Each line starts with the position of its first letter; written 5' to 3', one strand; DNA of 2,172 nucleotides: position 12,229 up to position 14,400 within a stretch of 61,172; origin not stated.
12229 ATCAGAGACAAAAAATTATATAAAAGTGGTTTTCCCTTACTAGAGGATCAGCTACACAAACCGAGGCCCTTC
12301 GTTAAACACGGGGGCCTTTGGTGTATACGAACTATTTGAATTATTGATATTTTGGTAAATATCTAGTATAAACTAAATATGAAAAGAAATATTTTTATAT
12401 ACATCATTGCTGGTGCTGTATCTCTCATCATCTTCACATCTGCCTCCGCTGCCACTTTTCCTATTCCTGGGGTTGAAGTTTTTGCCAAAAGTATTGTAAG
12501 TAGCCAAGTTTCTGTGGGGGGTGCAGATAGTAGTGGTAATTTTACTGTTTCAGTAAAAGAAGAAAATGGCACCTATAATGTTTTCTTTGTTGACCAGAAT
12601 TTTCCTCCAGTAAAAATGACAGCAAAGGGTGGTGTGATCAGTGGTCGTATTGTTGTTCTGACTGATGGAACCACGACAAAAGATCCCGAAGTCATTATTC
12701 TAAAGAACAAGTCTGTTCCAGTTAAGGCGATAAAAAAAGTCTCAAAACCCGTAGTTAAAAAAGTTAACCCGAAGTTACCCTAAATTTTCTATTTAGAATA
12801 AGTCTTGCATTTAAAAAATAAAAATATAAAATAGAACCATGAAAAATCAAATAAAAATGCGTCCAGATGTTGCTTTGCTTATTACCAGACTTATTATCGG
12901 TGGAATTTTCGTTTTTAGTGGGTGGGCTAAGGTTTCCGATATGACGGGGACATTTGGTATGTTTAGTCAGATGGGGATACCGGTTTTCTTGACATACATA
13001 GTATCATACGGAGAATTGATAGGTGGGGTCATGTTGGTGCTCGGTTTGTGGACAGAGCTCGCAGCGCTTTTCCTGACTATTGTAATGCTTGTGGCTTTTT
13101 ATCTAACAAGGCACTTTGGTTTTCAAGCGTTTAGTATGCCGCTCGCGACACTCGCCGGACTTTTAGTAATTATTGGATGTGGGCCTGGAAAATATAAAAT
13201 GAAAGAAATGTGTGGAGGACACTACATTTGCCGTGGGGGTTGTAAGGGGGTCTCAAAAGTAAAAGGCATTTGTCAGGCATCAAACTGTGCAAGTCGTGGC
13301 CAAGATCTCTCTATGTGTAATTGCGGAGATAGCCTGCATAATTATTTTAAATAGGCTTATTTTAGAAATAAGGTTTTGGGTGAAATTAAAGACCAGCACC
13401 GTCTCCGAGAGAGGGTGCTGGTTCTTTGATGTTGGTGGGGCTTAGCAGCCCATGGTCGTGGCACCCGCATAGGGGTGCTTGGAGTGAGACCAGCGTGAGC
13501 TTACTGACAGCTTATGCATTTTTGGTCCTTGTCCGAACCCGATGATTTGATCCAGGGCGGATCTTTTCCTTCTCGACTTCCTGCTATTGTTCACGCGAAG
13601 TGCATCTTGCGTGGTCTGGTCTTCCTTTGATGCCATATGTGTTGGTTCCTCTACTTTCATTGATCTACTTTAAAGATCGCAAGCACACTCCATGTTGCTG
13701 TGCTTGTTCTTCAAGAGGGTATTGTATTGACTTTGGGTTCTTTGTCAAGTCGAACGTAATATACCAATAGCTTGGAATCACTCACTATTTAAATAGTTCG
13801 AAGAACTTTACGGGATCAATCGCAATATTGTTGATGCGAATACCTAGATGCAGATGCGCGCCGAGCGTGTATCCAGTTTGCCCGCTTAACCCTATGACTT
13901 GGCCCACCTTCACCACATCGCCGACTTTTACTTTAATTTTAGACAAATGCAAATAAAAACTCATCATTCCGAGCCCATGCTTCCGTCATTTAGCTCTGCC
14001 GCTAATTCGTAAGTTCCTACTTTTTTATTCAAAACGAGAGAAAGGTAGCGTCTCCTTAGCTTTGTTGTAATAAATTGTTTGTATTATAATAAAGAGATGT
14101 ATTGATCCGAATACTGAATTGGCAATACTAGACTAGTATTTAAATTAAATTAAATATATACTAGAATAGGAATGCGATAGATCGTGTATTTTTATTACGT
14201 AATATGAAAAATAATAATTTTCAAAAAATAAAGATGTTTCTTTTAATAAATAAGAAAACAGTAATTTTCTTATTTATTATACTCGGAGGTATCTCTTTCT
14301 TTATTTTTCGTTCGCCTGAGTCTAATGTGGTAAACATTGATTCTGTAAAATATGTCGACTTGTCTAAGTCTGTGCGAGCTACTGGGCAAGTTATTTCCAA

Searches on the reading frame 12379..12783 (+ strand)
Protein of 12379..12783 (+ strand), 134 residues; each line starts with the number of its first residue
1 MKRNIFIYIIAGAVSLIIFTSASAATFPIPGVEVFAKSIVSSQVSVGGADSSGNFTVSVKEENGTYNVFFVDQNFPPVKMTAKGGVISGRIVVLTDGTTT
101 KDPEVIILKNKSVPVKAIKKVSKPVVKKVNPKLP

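Call 43: search_protein_families(library=pfam, proteins=[window:12379-12783:+], max_evalue=0.01)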
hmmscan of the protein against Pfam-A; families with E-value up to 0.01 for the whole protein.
window:12379-12783:+ (134 aa): 1 family
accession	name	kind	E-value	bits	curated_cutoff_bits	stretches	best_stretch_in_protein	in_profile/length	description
PF13620.12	CarboxypepD_reg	-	0.0037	18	32.3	1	27-80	12-64/82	Carboxypeptidase regulatory-like domain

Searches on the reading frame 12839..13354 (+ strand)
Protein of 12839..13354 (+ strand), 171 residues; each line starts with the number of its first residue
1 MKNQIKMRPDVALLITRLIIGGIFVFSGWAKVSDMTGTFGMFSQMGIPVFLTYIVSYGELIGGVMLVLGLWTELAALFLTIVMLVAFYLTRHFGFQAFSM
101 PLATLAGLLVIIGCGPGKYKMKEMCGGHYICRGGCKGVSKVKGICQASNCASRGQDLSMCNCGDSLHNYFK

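Call 43: search_protein_families(library=pfam, proteins=[window:12839-13354:+], max_evalue=0.01)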
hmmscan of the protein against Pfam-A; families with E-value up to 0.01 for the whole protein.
window:12839-13354:+ (171 aa): 3 families
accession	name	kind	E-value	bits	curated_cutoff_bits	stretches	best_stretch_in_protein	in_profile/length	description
PF07681.17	DoxX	-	1.2e-19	71.1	23.6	1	12-90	1-83/85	DoxX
PF07291.16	MauE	-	3.3e-06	27.9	27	1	11-88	3-84/128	Methylamine utilisation protein MauE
PF13564.11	DoxX_2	-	4.5e-05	24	26.3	1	20-106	6-98/103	DoxX-like family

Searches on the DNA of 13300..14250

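Call 41: search_rna_families(source=window, start=13300, end=14250, threshold=evalue, max_evalue=1)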
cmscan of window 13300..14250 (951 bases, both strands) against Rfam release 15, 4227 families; matches with E-value up to 1: 2.
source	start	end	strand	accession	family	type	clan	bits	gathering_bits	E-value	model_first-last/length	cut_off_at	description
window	13392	13422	+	RF03366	mir-3122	Gene; miRNA;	-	23.6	92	0.12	1-73/73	no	mir-3122 microRNA precursor family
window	14128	14168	-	RF03737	mir-8315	Gene; miRNA;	-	19.1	80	0.49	10-50/60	no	mir-8315 microRNA precursor family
